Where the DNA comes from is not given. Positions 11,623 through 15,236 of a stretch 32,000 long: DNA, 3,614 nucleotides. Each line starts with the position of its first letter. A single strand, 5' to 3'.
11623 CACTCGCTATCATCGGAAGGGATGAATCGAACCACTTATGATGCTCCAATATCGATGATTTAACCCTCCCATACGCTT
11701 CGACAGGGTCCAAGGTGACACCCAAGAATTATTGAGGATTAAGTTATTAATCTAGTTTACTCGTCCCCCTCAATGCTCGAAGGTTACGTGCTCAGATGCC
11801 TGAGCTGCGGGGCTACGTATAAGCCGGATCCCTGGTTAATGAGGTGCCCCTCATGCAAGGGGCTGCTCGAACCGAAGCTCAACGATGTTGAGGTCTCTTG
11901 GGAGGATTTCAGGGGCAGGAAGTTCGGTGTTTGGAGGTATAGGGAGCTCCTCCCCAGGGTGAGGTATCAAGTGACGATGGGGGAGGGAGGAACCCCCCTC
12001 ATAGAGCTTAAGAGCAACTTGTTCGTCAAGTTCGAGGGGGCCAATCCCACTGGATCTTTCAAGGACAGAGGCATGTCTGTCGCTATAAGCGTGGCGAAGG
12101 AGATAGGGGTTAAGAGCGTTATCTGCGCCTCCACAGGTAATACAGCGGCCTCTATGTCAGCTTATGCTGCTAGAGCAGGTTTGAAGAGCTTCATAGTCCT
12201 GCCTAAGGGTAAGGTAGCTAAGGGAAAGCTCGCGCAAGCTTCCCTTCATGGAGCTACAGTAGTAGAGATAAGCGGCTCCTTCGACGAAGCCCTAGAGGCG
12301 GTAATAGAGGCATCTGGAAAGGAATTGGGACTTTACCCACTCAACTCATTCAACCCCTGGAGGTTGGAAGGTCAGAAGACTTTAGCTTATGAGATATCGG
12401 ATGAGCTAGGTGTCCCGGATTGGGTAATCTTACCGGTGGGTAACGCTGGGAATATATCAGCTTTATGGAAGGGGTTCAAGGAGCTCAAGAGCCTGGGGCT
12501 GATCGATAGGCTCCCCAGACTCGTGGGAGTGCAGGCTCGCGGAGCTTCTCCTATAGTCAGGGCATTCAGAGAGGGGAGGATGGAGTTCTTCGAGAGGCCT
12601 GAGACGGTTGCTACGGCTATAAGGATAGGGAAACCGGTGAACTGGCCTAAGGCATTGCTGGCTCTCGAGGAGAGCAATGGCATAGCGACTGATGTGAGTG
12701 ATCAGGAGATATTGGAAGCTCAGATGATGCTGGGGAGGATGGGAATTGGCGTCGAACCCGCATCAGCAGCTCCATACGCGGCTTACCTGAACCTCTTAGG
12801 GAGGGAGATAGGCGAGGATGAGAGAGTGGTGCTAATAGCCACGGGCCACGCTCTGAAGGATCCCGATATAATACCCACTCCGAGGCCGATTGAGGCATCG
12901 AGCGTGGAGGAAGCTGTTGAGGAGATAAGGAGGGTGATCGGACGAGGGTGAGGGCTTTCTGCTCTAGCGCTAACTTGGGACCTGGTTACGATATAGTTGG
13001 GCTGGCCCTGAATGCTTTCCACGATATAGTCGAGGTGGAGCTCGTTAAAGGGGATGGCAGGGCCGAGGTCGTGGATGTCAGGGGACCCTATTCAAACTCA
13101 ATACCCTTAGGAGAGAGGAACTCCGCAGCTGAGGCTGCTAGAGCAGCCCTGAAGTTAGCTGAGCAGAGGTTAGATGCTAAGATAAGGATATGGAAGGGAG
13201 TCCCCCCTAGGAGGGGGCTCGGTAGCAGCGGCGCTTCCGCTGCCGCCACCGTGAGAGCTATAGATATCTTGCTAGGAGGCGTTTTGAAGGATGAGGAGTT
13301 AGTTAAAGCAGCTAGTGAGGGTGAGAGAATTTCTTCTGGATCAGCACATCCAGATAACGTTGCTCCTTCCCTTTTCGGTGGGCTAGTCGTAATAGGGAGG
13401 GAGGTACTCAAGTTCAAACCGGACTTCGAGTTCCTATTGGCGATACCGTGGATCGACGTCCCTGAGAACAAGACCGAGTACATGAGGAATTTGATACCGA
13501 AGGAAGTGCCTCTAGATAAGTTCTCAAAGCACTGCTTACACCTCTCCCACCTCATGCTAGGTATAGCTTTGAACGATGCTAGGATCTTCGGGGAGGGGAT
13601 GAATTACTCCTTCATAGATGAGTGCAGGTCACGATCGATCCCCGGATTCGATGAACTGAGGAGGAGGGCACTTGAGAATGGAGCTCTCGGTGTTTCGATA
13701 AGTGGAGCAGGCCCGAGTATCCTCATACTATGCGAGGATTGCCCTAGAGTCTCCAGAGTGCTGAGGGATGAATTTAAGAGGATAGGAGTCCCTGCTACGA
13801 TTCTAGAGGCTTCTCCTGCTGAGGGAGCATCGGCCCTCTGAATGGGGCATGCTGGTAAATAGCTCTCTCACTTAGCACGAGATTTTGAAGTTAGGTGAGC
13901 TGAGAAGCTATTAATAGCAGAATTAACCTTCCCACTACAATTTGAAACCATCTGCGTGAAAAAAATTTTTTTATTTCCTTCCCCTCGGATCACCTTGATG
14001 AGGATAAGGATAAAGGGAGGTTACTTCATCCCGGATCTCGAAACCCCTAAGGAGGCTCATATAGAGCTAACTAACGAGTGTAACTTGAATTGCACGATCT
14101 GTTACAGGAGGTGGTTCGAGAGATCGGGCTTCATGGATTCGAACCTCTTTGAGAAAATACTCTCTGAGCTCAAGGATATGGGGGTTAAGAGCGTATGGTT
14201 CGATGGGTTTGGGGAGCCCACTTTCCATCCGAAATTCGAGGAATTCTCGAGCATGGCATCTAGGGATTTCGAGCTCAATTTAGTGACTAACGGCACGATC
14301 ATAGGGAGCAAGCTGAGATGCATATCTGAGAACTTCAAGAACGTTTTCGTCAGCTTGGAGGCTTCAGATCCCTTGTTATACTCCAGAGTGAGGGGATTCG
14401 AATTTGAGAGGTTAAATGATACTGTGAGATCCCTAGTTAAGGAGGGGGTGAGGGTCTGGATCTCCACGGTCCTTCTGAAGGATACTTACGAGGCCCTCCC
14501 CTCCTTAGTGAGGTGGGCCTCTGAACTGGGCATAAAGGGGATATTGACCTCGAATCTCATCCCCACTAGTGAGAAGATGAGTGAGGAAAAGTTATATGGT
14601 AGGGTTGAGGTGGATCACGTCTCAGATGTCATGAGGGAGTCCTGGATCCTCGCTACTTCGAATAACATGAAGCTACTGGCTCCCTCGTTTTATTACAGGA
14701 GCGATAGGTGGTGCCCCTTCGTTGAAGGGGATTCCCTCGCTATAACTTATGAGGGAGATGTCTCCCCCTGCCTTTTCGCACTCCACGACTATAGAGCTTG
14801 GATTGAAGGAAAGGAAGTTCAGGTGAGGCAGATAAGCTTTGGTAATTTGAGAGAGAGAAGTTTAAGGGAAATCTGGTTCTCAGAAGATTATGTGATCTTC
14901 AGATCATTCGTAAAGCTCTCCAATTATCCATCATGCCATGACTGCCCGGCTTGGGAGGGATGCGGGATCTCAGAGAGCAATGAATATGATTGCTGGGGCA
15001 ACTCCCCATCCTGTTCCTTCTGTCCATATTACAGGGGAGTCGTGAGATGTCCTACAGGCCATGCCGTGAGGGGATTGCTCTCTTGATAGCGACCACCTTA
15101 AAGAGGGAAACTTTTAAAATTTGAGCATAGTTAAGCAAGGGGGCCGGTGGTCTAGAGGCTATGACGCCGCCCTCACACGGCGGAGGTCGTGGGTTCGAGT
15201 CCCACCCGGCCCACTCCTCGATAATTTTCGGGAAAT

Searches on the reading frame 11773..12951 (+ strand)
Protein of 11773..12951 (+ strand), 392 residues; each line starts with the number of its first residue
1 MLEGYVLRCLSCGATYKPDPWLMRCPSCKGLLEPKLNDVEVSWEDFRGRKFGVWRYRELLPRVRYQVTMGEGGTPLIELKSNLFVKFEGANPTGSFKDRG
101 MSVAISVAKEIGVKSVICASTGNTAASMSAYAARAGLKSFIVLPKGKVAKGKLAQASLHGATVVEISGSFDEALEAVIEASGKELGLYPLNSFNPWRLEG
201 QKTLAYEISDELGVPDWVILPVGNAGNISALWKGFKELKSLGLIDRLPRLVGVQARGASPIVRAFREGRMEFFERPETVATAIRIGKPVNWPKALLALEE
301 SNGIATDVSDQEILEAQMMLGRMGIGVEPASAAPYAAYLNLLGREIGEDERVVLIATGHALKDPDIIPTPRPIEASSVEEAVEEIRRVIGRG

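Call 51: search_protein_families(library=pfam, proteins=[window:11773-12951:+], max_evalue=0.001)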
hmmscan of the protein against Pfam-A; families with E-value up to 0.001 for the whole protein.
window:11773-12951:+ (392 aa): 1 family
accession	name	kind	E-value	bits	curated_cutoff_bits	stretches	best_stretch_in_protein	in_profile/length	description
PF00291.31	PALP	-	8.9e-74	248.9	35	1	67-358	1-295/295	Pyridoxal-phosphate dependent enzyme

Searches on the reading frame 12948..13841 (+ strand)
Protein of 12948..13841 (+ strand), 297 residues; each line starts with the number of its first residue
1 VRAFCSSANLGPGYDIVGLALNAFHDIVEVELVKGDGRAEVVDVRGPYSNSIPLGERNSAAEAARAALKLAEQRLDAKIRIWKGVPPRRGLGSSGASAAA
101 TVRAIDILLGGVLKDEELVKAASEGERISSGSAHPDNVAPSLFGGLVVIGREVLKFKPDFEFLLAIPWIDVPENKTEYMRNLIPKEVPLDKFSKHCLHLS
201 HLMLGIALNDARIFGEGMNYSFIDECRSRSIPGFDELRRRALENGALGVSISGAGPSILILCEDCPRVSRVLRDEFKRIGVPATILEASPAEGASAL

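Call 51: search_protein_families(library=pfam, proteins=[window:12948-13841:+], max_evalue=0.001)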
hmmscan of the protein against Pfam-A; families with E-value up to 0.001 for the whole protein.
window:12948-13841:+ (297 aa): 2 families
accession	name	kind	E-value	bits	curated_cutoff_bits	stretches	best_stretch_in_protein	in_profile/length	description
PF00288.32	GHMP_kinases_N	-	8.7e-18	64.8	22.3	1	65-145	5-87/87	GHMP kinases N terminal domain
PF08544.19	GHMP_kinases_C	-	2.1e-10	41.3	21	1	207-272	6-76/85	GHMP kinases C terminal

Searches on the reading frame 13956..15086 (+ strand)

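Call 50: search_protein_families(library=pfam, proteins=[window:13956-15086:+], max_evalue=0.001)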
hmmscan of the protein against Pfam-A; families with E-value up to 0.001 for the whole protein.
window:13956-15086:+ (376 aa): 2 families
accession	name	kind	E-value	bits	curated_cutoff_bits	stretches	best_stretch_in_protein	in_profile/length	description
PF04055.27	Radical_SAM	-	7.5e-17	62.4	29.5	1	36-187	1-165/166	Radical SAM superfamily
PF13186.11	SPASM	-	1.2e-15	57.9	21.5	1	253-331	1-67/67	Iron-sulfur cluster-binding domain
